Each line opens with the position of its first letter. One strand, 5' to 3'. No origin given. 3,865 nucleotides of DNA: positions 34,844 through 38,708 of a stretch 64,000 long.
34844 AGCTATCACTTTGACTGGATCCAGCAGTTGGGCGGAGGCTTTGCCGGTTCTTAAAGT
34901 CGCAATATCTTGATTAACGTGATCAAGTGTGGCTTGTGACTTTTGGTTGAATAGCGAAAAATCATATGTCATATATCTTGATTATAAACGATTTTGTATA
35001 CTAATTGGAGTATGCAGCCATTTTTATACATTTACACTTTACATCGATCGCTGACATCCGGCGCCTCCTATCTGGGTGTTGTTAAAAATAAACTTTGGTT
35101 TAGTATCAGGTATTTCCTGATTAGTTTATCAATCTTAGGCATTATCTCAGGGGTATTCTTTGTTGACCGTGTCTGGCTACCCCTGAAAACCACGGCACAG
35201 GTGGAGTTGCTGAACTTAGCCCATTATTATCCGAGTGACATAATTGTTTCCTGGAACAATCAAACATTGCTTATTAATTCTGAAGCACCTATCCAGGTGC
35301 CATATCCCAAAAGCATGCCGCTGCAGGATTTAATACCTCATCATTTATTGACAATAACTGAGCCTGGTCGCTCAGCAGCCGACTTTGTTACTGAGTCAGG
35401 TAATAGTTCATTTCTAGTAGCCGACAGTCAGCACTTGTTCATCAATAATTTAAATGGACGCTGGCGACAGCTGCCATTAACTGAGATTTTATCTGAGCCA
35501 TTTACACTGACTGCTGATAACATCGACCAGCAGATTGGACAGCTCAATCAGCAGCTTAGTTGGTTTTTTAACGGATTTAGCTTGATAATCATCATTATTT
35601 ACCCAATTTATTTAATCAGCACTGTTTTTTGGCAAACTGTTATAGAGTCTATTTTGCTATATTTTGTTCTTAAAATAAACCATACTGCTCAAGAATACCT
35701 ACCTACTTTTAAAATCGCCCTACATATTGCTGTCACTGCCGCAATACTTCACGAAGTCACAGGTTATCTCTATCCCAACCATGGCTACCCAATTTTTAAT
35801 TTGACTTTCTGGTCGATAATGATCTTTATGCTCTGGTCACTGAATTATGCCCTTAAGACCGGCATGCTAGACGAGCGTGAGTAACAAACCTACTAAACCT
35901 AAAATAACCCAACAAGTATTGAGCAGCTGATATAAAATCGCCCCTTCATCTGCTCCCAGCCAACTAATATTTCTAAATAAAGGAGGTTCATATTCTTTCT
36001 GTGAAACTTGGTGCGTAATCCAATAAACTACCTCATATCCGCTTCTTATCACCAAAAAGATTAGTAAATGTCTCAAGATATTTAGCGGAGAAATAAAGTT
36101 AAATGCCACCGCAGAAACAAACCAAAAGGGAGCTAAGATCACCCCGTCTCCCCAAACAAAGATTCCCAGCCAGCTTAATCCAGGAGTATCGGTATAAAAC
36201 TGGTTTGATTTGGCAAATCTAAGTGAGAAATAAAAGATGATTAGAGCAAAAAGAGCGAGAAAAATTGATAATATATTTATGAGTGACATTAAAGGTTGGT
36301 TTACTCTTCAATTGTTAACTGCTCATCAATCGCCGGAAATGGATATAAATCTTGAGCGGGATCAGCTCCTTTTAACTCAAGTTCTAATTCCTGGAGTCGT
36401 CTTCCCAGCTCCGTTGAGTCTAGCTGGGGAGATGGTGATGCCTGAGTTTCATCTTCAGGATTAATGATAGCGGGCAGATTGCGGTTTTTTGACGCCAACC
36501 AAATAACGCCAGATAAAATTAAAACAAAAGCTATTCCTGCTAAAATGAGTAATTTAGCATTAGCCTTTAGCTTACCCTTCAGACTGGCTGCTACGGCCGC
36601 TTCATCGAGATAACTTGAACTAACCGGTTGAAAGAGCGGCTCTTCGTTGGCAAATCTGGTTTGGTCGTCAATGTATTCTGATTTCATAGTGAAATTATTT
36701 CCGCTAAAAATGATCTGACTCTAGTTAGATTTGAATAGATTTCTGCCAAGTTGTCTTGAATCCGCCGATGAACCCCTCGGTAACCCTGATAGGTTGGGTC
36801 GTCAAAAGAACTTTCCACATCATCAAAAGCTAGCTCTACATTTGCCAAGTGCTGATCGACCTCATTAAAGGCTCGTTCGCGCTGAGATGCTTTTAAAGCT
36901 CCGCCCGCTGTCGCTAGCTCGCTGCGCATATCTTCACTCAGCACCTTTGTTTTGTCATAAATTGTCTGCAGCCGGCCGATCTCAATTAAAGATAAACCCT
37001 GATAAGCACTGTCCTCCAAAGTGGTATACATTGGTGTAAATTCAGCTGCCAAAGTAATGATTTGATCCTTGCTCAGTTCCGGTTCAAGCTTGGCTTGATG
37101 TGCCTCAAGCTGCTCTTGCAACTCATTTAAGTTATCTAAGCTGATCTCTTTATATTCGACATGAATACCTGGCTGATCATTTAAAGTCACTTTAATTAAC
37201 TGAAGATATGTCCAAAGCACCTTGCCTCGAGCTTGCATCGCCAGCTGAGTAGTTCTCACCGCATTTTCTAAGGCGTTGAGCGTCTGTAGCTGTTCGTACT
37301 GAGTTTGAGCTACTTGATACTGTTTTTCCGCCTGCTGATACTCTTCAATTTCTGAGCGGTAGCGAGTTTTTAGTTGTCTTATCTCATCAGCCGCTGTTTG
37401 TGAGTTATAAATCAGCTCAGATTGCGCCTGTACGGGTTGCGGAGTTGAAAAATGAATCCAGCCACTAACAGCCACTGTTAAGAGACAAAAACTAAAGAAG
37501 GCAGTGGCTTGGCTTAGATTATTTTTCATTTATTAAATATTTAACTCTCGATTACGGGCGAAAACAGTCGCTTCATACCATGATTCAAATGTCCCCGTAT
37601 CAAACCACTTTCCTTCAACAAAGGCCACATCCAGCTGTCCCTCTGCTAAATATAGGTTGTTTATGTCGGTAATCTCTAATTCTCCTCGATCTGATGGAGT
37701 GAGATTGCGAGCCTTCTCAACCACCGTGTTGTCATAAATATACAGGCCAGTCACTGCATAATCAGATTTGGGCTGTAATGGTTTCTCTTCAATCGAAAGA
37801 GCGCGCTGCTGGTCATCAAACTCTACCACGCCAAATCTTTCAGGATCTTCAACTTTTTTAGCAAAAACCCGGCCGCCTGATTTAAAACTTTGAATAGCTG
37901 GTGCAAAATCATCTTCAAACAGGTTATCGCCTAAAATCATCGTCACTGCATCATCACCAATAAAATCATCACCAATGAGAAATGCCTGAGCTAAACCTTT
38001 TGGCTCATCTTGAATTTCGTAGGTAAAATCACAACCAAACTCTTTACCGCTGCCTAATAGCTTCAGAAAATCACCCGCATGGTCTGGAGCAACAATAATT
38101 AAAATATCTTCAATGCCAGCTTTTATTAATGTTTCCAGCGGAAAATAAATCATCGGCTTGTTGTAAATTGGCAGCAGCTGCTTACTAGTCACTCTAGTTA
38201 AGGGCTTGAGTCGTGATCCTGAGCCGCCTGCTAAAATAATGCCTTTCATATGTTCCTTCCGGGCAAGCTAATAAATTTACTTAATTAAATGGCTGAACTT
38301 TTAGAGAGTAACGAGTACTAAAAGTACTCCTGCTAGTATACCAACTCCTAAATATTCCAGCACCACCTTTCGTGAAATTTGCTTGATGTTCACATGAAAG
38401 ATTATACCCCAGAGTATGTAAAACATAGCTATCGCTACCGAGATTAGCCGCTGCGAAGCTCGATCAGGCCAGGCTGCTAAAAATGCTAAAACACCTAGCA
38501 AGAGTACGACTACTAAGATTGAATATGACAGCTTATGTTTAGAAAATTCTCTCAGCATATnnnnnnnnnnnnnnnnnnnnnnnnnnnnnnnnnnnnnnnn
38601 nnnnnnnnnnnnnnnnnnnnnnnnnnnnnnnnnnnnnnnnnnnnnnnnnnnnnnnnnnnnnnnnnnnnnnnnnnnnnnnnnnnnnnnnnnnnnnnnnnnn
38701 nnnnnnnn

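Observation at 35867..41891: SipW-type signal peptidase paired with a TasA/camelysin-like protein carrying a SipW-cognate signal peptide, embedded in a minus-strand secretome cluster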

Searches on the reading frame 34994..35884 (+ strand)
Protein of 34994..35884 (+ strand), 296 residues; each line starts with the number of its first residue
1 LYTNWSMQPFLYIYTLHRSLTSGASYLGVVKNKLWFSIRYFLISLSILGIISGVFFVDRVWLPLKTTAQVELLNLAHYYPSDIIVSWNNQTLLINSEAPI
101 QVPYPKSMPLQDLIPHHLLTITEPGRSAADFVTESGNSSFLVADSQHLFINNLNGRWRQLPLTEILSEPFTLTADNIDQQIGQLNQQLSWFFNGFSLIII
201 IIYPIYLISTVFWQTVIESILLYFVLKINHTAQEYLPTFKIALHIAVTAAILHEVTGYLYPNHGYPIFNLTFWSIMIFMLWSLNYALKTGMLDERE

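Call 46: search_protein_families(library=pfam, proteins=[window:34994-35884:+], max_evalue=0.01)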
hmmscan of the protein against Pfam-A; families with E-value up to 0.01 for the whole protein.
window:34994-35884:+ (296 aa): 1 family
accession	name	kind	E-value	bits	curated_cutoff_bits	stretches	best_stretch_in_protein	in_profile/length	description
PF11124.14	Pho86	-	0.0011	18.8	29.3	1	170-251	33-116/291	Inorganic phosphate transporter chaperone Pho86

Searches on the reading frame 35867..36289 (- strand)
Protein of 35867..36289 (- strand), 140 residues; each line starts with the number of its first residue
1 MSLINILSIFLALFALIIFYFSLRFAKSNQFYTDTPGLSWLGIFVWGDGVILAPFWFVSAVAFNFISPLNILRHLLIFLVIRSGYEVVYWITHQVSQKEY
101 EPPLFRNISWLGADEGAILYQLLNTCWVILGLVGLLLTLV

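Call 3: search_protein_families(library=pfam, proteins=[window:35867-36289:-], max_evalue=1)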
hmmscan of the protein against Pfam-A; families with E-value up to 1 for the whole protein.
window:35867-36289:- (140 aa): 0 families

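Call 4: search_protein_families(library=ncbifam, proteins=[window:35867-36289:-], max_evalue=1)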
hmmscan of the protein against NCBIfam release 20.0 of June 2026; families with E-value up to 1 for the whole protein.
window:35867-36289:- (140 aa): 0 families

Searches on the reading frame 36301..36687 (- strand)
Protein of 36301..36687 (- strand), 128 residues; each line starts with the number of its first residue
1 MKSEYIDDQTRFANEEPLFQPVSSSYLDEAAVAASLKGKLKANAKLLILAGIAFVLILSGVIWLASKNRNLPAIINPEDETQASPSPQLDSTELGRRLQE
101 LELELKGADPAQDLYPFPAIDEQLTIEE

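Call 3: search_protein_families(library=pfam, proteins=[window:36301-36687:-], max_evalue=1)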
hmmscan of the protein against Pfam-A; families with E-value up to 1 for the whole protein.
window:36301-36687:- (128 aa): 1 family
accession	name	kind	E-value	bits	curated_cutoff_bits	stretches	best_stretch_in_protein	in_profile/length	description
PF20087.4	DUF6479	-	0.19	12.6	25.4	1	46-80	22-57/120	Family of unknown function (DUF6479)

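Call 4: search_protein_families(library=ncbifam, proteins=[window:36301-36687:-], max_evalue=1)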
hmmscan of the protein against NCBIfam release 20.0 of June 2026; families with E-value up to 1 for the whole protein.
window:36301-36687:- (128 aa): 0 families

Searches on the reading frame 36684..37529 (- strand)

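Call 3: search_protein_families(library=pfam, proteins=[window:36684-37529:-], max_evalue=1)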
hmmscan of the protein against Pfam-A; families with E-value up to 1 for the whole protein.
window:36684-37529:- (281 aa): 1 family
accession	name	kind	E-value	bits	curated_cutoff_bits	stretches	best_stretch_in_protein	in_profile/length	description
PF10400.15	Vir_act_alpha_C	-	0.06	14.5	22.4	0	43-95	17-64/78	Virulence activator alpha C-term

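Call 4: search_protein_families(library=ncbifam, proteins=[window:36684-37529:-], max_evalue=1)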
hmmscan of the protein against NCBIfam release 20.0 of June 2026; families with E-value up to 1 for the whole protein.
window:36684-37529:- (281 aa): 2 families
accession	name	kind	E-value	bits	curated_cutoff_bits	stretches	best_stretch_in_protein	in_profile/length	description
NF033885.1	conj_TraP_IncI1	equivalog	0.19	11.4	135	0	7-119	12-112/217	conjugal transfer protein TraP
TIGR00205.2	fliE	equivalog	0.23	11.7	30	1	64-113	16-68/71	flagellar hook-basal body complex protein FliE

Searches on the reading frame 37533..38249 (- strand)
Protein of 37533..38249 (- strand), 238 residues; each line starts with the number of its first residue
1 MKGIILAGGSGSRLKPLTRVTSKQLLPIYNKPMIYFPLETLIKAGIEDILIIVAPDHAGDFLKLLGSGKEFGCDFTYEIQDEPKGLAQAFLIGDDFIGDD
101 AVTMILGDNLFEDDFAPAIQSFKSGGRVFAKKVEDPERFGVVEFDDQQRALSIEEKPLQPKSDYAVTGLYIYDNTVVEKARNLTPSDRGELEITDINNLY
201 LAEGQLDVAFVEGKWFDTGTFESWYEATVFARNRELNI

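Call 3: search_protein_families(library=pfam, proteins=[window:37533-38249:-], max_evalue=1)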
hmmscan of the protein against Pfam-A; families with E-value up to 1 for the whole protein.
window:37533-38249:- (238 aa): 4 families
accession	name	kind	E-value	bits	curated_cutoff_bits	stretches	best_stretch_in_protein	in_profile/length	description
PF00483.29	NTP_transferase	-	9.7e-68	228.8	21.2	1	2-232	1-243/245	Nucleotidyl transferase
PF12804.13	NTP_transf_3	-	5.5e-10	40.1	27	1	3-122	1-111/160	MobA-like NTP transferase domain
PF02348.25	CTP_transf_3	-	0.0023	18.2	22.6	1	18-57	11-49/217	Cytidylyltransferase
PF01128.25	IspD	-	0.0089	16.2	27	1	4-67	4-65/221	2-C-methyl-D-erythritol 4-phosphate cytidylyltransferase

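Call 4: search_protein_families(library=ncbifam, proteins=[window:37533-38249:-], max_evalue=1)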
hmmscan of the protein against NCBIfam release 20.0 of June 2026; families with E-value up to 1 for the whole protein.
window:37533-38249:- (238 aa): 43 families (the best 25 are shown)
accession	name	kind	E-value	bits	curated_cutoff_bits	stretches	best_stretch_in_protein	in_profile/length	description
TIGR01207.1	rmlA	equivalog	3.9e-96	321.5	360.65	1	2-232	1-237/286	glucose-1-phosphate thymidylyltransferase RfbA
NF012024.0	PRK15480.1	equivalog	3.6e-88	295.5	588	1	2-231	5-240/292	glucose-1-phosphate thymidylyltransferase RfbA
TIGR01208.1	rmlA_long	equivalog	6.5e-63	212.7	320.25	1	2-227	1-230/353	glucose-1-phosphate thymidylyltransferase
TIGR03992.1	Arch_glmU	subfamily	6.3e-43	147.1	292.1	1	1-220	1-216/393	bifunctional sugar-1-phosphate nucleotidylyltransferase/acetyltransferase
NF041313.1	UDPGP_AglF_Halo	equivalog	3e-34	118.5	400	1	1-222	1-225/234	UTP--glucose-1-phosphate uridylyltransferase AglF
NF041173.1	Sug_nt_acttase_Thmprot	equivalog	1.3e-30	106.7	600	1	1-220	1-216/405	bifunctional sugar-1-phosphate nucleotidylyltransferase/acetyltransferase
TIGR01099.1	galU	equivalog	4.4e-28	98.6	326.8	2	73-227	94-261/261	UTP--glucose-1-phosphate uridylyltransferase GalU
NF052502.1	man1P_GTase_Rv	exception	2.1e-22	79.5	440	1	3-183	3-185/352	mannose-1-phosphate guanylyltransferase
NF045761.1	NAMPUrTaseMurU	equivalog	4.1e-18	66.1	250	1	1-223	1-219/226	N-acetylmuramate alpha-1-phosphate uridylyltransferase MurU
NF003670.0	PRK05293.1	equivalog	5.7e-18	65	470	2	104-229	123-256/382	glucose-1-phosphate adenylyltransferase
TIGR02091.1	glgC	equivalog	1.4e-15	57.2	424.9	2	102-229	116-257/364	glucose-1-phosphate adenylyltransferase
NF049965.1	GlMnHpPGnyltfHddC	equivalog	6.7e-15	55.3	300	1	1-178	1-173/221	D-glycero-D-manno-heptose 1-phosphate guanosyltransferase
NF009928.0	PRK13389.1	equivalog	5.9e-12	45.3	548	2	2-53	10-61/302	UTP--glucose-1-phosphate uridylyltransferase GalU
NF007516.0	PRK10122.1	equivalog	7.3e-12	45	534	2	2-53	5-56/297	UTP--glucose-1-phosphate uridylyltransferase GalF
TIGR02623.1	G1P_cyt_trans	equivalog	1.6e-11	44.2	300.25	2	1-53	1-53/255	glucose-1-phosphate cytidylyltransferase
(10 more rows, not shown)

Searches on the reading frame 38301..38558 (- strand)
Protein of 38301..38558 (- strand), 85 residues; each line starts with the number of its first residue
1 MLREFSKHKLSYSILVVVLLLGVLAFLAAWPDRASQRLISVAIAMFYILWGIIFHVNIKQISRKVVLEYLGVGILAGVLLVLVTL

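Call 3: search_protein_families(library=pfam, proteins=[window:38301-38558:-], max_evalue=1)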
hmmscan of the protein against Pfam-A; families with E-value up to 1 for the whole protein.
window:38301-38558:- (85 aa): 4 families
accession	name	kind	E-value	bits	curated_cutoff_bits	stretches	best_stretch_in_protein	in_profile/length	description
PF12911.12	OppC_N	-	0.0082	16.4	23.9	1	2-30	7-35/53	N-terminal TM domain of oligopeptide transport permease C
PF03203.19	MerC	-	0.0096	16.9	27.6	1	10-78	38-102/108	MerC mercury resistance protein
PF03006.26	HlyIII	-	0.014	15.5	26.2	1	7-64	103-160/224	Haemolysin-III related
PF18900.5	DUF5656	-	0.018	14.9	23.3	1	9-80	169-239/242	Protein of unknown function (DUF5656)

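Call 4: search_protein_families(library=ncbifam, proteins=[window:38301-38558:-], max_evalue=1)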
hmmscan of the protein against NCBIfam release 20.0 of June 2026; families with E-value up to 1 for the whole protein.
window:38301-38558:- (85 aa): 2 families
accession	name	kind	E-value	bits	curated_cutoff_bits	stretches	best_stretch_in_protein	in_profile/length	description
NF041882.1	PA3371_fam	equivalog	0.09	13.8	50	1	9-50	3-43/60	PA3371 family protein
NF049986.1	memb_Rv1678_C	equivalog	0.65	10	50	1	15-59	14-55/95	Rv1678 family membrane protein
